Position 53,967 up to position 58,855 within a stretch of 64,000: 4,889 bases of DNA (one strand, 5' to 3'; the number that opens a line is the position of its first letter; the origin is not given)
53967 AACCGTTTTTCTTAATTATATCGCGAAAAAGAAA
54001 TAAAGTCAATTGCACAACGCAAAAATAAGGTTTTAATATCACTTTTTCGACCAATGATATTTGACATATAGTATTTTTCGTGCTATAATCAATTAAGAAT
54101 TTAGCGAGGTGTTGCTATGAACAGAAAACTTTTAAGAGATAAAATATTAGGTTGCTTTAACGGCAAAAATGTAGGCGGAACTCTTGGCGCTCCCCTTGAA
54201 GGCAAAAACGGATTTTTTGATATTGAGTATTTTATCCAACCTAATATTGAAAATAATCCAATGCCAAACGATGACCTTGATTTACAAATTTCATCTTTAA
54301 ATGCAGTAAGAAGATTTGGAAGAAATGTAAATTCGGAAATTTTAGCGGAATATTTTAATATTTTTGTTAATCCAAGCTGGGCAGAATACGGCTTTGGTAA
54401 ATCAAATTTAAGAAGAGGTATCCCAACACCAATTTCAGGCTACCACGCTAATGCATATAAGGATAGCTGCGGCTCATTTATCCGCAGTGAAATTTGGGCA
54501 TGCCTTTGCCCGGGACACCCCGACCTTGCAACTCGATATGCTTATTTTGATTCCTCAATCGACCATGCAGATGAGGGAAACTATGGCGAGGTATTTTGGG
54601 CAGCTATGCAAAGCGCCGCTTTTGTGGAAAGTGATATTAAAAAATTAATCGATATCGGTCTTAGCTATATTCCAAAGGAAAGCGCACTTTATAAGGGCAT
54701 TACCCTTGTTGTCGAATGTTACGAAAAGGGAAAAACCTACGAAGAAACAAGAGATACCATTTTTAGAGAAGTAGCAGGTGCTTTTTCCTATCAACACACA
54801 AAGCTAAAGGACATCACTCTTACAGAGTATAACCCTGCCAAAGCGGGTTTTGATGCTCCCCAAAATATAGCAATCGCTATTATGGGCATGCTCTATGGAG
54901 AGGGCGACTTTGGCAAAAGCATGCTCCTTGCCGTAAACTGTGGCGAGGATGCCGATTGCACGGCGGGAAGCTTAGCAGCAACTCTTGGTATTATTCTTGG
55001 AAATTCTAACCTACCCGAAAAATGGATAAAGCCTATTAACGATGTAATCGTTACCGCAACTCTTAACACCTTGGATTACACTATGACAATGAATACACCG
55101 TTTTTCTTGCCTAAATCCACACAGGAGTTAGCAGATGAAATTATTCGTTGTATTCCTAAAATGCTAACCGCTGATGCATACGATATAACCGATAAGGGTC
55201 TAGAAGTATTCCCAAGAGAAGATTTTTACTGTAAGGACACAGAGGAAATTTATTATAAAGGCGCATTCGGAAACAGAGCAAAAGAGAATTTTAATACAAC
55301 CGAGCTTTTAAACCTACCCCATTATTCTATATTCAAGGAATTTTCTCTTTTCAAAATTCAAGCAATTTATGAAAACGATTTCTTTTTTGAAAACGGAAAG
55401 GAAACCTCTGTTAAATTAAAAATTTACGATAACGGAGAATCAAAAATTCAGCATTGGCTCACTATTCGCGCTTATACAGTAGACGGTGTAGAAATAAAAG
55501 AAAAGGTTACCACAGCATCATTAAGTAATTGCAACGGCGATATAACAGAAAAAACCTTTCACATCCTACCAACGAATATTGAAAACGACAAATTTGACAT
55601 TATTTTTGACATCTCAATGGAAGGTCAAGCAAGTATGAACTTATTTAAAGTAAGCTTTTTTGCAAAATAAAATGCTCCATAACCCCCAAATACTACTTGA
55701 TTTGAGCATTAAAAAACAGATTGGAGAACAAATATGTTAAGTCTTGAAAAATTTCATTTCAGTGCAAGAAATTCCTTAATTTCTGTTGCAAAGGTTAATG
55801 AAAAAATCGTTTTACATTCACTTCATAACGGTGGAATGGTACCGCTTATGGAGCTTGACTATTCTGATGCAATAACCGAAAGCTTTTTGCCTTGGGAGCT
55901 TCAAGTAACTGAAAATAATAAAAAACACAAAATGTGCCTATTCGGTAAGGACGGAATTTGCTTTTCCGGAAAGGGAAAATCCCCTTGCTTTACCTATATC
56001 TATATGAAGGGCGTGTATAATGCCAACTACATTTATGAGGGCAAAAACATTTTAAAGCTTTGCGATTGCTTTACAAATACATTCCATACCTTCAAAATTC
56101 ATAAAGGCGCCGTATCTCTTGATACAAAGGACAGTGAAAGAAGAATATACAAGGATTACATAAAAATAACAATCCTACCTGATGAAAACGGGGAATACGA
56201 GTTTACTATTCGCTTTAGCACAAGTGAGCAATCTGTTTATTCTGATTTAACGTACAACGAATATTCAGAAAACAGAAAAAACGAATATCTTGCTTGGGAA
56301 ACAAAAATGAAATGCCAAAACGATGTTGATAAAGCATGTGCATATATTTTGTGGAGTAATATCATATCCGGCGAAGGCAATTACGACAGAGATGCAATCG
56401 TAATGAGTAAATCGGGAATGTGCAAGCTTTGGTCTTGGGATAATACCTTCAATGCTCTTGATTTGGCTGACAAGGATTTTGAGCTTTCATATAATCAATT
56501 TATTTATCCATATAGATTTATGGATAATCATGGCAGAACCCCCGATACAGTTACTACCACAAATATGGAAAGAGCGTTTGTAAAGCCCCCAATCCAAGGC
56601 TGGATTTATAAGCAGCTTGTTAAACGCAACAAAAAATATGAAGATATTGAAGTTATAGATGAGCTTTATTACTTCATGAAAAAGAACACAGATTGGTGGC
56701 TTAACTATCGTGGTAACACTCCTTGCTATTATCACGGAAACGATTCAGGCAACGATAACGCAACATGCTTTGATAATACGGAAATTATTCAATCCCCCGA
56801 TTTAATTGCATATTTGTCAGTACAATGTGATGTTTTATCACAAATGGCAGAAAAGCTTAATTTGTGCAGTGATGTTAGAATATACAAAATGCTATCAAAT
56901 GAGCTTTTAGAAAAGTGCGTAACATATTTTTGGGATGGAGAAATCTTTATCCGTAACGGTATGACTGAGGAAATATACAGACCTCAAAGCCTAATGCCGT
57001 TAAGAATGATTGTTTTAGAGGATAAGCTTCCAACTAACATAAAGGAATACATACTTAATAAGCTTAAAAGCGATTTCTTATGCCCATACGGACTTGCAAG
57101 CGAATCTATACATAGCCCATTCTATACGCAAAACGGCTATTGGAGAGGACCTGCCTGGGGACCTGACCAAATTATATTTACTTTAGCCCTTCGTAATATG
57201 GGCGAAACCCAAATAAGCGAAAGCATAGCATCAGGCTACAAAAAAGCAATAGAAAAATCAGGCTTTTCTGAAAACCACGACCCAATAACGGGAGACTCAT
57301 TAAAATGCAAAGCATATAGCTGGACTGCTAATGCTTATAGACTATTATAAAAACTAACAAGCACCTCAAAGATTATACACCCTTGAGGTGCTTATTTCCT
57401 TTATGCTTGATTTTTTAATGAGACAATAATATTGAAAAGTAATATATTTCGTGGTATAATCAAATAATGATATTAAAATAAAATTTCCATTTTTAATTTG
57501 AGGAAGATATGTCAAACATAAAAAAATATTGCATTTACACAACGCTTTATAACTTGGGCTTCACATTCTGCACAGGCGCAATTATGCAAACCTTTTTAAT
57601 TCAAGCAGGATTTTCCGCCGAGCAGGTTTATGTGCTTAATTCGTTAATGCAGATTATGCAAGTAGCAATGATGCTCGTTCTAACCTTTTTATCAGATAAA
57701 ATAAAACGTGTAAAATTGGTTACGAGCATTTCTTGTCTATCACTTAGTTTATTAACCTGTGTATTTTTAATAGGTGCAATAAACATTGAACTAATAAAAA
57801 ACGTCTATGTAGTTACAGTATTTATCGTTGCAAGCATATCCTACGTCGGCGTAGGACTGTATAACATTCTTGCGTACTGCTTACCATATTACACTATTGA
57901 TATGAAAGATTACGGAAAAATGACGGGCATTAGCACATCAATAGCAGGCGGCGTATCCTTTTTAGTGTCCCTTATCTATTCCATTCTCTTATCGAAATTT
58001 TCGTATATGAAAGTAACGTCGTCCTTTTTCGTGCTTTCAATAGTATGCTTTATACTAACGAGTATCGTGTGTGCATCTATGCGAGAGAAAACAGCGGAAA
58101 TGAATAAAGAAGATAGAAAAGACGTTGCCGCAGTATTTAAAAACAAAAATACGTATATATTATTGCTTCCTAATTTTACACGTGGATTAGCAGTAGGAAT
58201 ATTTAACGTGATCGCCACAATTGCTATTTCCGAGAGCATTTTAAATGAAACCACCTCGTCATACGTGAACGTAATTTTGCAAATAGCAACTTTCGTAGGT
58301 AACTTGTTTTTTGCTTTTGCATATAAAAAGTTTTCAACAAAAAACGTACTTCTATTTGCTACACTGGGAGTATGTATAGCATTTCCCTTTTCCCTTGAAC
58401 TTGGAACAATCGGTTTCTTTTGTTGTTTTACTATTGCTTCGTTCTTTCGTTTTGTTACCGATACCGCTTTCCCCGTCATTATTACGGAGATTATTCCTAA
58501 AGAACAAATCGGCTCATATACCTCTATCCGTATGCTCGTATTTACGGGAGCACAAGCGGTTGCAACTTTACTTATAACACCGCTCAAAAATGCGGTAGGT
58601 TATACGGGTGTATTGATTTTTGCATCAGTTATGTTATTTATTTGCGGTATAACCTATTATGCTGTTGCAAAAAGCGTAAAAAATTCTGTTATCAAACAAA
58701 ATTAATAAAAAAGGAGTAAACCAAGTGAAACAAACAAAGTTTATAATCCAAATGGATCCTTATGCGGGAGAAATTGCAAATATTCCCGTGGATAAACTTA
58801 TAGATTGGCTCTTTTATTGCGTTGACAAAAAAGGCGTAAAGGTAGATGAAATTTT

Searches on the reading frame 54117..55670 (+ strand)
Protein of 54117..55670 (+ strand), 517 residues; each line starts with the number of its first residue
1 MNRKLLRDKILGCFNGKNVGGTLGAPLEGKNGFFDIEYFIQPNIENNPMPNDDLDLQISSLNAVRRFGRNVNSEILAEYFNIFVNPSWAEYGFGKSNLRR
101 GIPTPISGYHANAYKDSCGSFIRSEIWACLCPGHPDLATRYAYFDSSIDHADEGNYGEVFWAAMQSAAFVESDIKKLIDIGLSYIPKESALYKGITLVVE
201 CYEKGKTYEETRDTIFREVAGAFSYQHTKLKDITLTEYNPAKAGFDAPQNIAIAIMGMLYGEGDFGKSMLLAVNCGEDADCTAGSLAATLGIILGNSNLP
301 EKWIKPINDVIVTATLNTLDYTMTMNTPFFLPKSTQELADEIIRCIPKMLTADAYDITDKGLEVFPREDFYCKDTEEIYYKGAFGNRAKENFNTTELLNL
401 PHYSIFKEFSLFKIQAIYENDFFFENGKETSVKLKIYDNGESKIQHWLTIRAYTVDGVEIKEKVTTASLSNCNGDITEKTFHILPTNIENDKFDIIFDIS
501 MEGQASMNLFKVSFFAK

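Call 44: search_protein_families(library=pfam, proteins=[window:54117-55670:+], max_evalue=0.0001)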
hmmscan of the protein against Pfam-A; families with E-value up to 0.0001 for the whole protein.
window:54117-55670:+ (517 aa): 1 family
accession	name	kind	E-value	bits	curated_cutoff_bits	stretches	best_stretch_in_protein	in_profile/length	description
PF03747.19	ADP_ribosyl_GH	-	8.7e-34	117.9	26.2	1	12-301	1-286/287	ADP-ribosylglycohydrolase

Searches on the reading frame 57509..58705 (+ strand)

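Call 44: search_protein_families(library=pfam, proteins=[window:57509-58705:+], max_evalue=0.0001)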
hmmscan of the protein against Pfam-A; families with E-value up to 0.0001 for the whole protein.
window:57509-58705:+ (398 aa): 2 families
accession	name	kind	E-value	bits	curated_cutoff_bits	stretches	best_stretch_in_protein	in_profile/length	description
PF07690.21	MFS_1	-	1.6e-19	70.5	33.4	2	15-211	8-201/347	Major Facilitator Superfamily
PF12832.13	MFS_1_like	-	4.9e-06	26.3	25.2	1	26-233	22-232/373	MFS_1 like family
